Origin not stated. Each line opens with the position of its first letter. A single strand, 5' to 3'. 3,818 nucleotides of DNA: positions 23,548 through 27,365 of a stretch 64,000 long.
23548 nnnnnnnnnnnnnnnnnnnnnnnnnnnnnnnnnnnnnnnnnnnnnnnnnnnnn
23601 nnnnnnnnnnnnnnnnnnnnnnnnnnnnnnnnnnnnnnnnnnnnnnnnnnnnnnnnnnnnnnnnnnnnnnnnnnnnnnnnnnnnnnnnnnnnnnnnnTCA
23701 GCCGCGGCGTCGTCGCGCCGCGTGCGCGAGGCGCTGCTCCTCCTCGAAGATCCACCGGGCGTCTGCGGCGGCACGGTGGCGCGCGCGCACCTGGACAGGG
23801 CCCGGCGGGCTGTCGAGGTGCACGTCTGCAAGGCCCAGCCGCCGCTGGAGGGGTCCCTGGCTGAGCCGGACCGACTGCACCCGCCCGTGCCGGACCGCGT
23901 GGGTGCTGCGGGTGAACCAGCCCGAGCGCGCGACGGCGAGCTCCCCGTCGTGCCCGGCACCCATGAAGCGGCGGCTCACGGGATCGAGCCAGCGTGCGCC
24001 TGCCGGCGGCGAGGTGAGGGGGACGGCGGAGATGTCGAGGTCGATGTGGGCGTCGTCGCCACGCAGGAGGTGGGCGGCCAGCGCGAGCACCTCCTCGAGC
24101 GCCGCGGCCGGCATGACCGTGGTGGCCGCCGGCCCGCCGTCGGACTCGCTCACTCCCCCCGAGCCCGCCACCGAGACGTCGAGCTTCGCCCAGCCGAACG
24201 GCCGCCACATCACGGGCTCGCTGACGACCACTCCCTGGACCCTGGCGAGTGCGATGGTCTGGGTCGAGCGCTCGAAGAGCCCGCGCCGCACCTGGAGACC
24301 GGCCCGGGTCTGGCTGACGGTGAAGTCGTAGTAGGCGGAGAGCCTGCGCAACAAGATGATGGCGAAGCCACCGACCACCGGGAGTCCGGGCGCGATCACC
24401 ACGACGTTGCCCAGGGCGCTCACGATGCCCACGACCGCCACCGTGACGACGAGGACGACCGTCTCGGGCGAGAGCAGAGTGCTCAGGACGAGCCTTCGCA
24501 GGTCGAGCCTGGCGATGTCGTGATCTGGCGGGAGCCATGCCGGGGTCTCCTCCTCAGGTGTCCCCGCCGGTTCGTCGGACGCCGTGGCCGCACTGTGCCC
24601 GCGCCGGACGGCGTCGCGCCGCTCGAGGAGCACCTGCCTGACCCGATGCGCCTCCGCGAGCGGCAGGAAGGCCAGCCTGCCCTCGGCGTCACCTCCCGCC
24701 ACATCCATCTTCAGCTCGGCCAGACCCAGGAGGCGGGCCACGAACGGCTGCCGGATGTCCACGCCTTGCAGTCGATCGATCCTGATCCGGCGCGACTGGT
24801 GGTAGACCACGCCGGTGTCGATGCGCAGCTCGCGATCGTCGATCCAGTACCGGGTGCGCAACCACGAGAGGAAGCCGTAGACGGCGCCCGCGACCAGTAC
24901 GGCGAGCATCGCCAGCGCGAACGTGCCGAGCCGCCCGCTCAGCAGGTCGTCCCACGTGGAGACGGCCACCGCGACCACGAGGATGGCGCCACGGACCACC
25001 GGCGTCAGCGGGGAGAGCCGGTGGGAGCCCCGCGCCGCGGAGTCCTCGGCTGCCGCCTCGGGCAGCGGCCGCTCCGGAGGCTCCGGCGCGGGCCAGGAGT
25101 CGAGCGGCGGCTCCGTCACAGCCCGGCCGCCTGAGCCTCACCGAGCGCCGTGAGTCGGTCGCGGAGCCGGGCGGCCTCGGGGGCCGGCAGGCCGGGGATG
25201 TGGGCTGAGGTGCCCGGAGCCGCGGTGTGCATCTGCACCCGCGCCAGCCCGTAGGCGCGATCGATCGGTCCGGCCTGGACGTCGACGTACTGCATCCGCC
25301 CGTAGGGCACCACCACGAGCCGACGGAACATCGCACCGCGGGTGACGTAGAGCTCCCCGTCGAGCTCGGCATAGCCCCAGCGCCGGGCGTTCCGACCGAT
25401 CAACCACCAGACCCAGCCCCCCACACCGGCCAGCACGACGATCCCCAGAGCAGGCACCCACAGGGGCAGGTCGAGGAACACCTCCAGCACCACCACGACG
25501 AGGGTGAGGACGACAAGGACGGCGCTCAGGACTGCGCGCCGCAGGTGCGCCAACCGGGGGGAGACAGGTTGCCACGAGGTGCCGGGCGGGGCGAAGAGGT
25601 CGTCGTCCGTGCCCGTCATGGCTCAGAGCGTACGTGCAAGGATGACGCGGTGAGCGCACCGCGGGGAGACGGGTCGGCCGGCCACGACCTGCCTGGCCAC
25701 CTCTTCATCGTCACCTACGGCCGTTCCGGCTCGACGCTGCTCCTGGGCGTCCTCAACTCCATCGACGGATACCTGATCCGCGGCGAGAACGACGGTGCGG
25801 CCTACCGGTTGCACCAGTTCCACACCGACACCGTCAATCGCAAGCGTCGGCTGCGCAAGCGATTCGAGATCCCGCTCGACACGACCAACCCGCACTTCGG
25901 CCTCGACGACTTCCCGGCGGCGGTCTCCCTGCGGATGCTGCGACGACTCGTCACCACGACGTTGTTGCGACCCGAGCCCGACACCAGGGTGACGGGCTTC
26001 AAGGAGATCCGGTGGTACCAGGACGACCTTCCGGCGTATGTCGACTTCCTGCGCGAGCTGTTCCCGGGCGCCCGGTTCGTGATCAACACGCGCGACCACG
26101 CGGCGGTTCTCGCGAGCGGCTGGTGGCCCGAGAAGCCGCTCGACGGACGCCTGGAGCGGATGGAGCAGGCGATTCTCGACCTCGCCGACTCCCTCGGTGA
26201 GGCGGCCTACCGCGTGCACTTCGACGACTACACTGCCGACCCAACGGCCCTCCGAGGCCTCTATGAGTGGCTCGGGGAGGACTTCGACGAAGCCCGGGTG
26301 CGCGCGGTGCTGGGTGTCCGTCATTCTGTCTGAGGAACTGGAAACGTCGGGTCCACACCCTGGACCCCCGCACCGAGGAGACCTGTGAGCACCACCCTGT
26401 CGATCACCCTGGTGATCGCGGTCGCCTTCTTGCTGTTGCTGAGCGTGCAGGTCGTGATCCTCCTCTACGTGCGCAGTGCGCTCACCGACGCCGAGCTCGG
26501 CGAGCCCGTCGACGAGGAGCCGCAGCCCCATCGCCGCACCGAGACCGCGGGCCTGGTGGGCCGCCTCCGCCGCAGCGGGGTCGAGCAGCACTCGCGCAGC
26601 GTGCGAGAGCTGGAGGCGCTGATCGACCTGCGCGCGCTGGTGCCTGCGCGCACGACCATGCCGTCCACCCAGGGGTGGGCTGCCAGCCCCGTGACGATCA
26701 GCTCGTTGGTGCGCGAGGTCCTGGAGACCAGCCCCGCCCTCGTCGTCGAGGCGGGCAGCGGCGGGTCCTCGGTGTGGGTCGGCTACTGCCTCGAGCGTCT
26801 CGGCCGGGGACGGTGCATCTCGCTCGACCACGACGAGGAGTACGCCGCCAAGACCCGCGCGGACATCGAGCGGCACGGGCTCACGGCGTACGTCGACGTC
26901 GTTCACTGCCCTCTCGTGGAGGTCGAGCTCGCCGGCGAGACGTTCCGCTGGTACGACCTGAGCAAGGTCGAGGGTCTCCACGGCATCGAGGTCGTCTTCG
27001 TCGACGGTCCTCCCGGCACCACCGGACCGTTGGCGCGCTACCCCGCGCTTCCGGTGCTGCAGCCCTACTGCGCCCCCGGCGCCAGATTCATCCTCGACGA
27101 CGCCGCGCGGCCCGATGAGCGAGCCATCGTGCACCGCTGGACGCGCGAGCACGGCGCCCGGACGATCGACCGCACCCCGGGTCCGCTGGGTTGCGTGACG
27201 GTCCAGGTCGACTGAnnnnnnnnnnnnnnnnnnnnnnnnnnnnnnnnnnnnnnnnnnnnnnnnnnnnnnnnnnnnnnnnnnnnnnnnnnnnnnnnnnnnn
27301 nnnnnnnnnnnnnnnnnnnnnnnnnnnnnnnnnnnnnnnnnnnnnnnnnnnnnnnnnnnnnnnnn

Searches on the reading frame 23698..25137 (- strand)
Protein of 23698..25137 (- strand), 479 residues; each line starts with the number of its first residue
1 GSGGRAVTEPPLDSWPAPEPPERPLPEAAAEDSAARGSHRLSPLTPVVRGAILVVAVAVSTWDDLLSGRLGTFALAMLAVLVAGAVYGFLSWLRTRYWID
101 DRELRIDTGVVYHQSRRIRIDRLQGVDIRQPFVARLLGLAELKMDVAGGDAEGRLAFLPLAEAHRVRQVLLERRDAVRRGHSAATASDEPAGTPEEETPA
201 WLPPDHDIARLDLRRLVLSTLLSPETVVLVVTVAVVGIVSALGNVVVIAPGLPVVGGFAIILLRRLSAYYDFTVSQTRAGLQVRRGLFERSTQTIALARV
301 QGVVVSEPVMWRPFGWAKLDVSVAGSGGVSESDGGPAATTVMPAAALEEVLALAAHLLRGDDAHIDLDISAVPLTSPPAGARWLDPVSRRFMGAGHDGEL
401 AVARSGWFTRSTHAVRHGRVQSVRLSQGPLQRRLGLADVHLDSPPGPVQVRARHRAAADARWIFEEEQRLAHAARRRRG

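Call 36: search_protein_families(library=pfam, proteins=[window:23698-25137:-], max_evalue=0.001)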
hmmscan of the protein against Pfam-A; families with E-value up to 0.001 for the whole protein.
window:23698-25137:- (479 aa): 1 family
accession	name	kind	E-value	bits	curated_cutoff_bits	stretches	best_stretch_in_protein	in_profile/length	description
PF03703.20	bPH_2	-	4e-46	155.6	22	3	92-168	1-76/78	Bacterial PH domain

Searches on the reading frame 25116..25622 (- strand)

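Call 36: search_protein_families(library=pfam, proteins=[window:25116-25622:-], max_evalue=0.001)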
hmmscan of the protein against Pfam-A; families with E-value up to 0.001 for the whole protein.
window:25116-25622:- (168 aa): 1 family
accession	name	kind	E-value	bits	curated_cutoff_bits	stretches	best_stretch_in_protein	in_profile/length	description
PF03703.20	bPH_2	-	4.3e-16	59.4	22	1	80-157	2-78/78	Bacterial PH domain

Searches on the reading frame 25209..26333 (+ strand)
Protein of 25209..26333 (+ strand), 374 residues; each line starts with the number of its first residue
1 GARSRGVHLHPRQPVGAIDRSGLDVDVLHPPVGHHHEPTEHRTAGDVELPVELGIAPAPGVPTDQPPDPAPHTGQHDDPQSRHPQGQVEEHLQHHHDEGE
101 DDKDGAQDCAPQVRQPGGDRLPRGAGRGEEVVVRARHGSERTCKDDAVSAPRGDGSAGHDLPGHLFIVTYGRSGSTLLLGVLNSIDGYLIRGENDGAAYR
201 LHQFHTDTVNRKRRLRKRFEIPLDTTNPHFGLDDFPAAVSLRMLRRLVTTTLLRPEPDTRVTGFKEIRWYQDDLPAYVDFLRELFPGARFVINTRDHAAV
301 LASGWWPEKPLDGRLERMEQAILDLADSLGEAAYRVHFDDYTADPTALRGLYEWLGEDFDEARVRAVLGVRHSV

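Call 70: search_protein_families(library=pfam, proteins=[window:25209-26333:+], max_evalue=0.001)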
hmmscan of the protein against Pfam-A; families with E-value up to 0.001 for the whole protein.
window:25209-26333:+ (374 aa): 1 family
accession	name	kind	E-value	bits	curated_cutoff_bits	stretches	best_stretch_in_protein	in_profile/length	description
PF13469.12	Sulfotransfer_3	-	3.8e-11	44.1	27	1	165-361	2-216/216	Sulfotransferase family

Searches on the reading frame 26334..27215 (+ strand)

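Call 36: search_protein_families(library=pfam, proteins=[window:26334-27215:+], max_evalue=0.001)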
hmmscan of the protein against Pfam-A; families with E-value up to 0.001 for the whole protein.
window:26334-27215:+ (293 aa): 1 family
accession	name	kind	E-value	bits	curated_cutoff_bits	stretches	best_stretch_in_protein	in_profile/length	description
PF13578.12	Methyltransf_24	-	6.7e-09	37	26.3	1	138-256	1-104/105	Methyltransferase domain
